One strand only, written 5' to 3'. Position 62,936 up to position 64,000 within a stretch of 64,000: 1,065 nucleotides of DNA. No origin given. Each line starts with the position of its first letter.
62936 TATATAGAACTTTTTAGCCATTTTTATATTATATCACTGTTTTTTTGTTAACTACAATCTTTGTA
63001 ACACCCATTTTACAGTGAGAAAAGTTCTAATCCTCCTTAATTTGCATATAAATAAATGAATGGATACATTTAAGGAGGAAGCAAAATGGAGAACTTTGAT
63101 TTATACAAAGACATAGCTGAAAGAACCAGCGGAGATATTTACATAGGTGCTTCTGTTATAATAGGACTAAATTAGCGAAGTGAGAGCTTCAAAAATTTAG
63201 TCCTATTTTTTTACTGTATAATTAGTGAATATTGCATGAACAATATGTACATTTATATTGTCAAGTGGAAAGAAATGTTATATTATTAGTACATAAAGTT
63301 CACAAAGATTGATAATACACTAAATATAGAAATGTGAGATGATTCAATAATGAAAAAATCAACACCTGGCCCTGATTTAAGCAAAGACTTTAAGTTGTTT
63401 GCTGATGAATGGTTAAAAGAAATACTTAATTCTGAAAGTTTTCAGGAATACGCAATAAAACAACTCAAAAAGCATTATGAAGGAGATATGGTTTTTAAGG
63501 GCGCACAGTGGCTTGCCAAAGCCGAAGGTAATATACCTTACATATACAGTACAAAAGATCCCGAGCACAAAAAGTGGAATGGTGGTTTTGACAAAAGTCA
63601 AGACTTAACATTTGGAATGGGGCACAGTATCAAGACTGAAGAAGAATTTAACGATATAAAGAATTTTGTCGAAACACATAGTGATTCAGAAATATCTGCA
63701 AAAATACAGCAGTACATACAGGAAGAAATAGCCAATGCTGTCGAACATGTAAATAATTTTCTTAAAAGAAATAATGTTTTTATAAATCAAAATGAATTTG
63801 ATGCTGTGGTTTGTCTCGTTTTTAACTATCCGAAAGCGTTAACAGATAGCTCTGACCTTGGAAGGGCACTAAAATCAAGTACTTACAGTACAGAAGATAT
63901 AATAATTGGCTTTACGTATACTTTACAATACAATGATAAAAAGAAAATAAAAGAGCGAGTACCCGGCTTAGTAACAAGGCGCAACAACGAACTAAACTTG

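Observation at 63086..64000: spoIVA is split after codon 21 and followed by foreign DNA starting with a phage-type lysozyme: a candidate intervening (skin-like or prophage) element in a mother-cell sporulation gene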

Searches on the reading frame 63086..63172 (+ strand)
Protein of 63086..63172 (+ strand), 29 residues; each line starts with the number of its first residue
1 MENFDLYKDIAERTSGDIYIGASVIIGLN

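Call 91: search_protein_families(library=pfam, proteins=[window:63086-63172:+], max_evalue=1)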
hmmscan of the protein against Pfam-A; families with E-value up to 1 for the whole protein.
seq(29 aa): 1 family
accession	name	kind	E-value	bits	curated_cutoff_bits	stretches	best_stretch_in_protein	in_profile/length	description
PF09547.16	SpoIVA_ATPase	-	6.9e-06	26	26.6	1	1-22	1-22/237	Stage IV sporulation protein A, ATPase domain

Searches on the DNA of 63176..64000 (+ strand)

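Call 8: search_dna_similar(query=window:63176-64000:+, collection=phages, mode=distant)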
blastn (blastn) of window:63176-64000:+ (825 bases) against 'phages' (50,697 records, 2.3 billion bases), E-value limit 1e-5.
No match.

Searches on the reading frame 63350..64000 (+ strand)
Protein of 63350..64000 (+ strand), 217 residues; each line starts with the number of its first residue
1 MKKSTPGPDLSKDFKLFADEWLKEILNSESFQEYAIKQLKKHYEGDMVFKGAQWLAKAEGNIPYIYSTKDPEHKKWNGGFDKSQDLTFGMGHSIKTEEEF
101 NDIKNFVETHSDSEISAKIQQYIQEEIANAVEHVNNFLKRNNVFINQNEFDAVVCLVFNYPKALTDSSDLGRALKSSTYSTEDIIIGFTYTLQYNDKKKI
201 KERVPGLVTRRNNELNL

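Call 14: search_protein_families(library=pfam, proteins=[window:63350-64000:+], max_evalue=0.01)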
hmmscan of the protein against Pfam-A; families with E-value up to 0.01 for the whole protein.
window:63350-64000:+ (217 aa): 2 families
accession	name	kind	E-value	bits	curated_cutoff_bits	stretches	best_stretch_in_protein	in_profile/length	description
PF00959.24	Phage_lysozyme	-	5.9e-10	40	22.3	1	84-214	16-125/125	Phage lysozyme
PF08568.16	Kinetochor_Ybp2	-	0.004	16.2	25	1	96-174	478-556/636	Uncharacterised protein family, YAP/Alf4/glomulin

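Call 15: find_related_loci(query=window:63350-64000:+, collection=viral_contigs, flank=10000)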
Query window:63350-64000:+ (217 aa) in viral_contigs; peptide patterns used: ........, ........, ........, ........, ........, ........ (x = any residue, [..] = any of these).
41 stretches matched a pattern; 11 encode a relative of the query (tblastn E <= 1e-3); 11 distinct loci.
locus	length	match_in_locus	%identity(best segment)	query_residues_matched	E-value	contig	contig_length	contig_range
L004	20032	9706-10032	35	105-217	1e-5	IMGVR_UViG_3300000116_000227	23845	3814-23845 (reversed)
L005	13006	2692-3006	35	109-217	2e-5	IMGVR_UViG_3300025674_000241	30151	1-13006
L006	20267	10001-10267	32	87-183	2e-5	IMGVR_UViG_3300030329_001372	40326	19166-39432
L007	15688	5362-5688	34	105-217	2e-5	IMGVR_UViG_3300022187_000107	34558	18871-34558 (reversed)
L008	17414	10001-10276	30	117-217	1e-4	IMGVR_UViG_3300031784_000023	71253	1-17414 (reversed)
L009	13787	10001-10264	29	120-217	1e-4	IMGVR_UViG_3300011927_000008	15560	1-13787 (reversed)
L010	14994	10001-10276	30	117-217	2e-4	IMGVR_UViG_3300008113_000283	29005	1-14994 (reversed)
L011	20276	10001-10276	31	117-217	3e-4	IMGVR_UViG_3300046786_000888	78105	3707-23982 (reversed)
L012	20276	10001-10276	31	117-217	3e-4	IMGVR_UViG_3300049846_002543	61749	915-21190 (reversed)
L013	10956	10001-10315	25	87-214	4e-4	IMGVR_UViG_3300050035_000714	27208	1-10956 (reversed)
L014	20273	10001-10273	30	118-217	4e-4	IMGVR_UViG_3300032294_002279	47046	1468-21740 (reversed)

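Call 41: find_homologous_proteins(query=window:63350-64000:+, max_evalue=1e-10)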
Query window:63350-64000:+ (217 aa): 13 proteins with E <= 1e-10 among 92 candidates.
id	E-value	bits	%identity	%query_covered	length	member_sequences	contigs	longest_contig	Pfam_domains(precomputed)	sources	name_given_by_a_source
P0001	3.6e-141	486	100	100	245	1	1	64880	PF00959.25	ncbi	-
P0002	1.4e-51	193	55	82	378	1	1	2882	PF19127.7,PF00959.25,PF01473.27,PF19085.7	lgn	-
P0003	2.8e-50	189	52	80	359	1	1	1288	PF00959.25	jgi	jgi:GH24 family phage-related lysozyme (muramidase)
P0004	1.5e-44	170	58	59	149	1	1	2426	PF00959.25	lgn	-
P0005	1.9e-44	170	51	79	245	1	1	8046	PF00959.25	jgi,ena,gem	-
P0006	2.6e-43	166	73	48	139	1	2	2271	-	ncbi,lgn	-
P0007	5.8e-36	142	48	80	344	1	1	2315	PF00959.25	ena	-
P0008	6.1e-34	136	42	99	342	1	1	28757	PF00959.25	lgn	-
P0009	8.8e-34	135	46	80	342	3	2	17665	PF00959.25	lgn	-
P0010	4.4e-33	133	65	46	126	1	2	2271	PF00959.25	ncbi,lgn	-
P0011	2.3e-31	127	46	78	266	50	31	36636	PF00959.25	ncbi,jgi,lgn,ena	-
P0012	1.2e-29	122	49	61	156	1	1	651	PF00959.25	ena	-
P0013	1.2e-21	95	38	75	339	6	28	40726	PF00959.25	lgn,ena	-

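Call 42: find_encoding_contigs(protein=P0001, flank=10000, max_places=5)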
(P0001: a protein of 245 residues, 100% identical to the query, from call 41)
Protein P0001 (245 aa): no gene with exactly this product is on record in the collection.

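Call 43: list_cluster_members(proteins=[P0001, P0005, P0006])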
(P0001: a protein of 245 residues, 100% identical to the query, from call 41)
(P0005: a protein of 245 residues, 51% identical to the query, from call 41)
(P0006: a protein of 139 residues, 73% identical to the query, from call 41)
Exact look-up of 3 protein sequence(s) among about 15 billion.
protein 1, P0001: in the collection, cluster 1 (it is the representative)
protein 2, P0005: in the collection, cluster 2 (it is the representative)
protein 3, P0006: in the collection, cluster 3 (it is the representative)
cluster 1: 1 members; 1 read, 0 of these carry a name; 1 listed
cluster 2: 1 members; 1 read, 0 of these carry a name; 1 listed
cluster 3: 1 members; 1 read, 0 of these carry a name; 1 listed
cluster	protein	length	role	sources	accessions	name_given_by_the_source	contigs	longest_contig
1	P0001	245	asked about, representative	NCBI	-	-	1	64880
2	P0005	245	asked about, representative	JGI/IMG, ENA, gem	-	-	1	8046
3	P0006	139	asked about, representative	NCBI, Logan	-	-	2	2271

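Call 44: find_encoding_contigs(protein=P0005, flank=10000, max_places=5)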
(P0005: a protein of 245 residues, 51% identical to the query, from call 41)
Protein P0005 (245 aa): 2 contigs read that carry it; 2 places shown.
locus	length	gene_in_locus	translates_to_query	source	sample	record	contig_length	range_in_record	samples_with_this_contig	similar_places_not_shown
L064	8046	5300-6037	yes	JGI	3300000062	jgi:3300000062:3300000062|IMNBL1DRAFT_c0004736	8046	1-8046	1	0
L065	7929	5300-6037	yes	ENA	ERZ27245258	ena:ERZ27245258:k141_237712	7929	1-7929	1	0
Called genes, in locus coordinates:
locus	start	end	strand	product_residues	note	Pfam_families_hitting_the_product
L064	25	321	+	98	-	-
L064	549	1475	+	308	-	-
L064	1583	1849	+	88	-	-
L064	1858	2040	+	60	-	-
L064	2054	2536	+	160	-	-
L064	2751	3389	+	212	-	-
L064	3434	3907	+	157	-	-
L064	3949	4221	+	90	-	-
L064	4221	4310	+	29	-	-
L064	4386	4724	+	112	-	-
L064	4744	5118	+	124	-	-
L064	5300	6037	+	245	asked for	PF00959:Phage_lysozyme (weak)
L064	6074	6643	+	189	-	-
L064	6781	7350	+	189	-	-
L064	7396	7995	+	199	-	PF26363:Phospholipase-like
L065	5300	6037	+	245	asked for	PF00959:Phage_lysozyme (weak)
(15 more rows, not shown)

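Call 56: find_encoding_contigs(protein=P0010, flank=10000, max_places=10)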
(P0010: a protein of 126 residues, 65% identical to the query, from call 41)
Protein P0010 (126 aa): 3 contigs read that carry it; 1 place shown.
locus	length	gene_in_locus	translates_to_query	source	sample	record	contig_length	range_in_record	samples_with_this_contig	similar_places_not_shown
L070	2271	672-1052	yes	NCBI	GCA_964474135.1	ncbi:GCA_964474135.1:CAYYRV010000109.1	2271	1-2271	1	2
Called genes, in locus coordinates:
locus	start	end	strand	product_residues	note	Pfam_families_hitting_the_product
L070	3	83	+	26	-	?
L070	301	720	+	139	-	-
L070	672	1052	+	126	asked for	PF00959:Phage_lysozyme (weak)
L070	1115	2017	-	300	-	-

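Call 87: search_dna_similar(query=P0001, collection=phages, mode=protein, max_rows=8)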
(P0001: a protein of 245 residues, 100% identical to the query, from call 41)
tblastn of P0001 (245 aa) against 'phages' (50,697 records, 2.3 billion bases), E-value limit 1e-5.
No match.

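Call 88: search_protein_families(library=phrogs, proteins=[P0001], max_evalue=0.001)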
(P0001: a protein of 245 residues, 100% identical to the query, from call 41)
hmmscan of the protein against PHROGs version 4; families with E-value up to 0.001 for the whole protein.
P0001 (245 aa): 1 family
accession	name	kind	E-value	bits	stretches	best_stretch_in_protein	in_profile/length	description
phrog_7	-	lysis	5.2e-09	35.8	1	118-226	604-703/873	endolysin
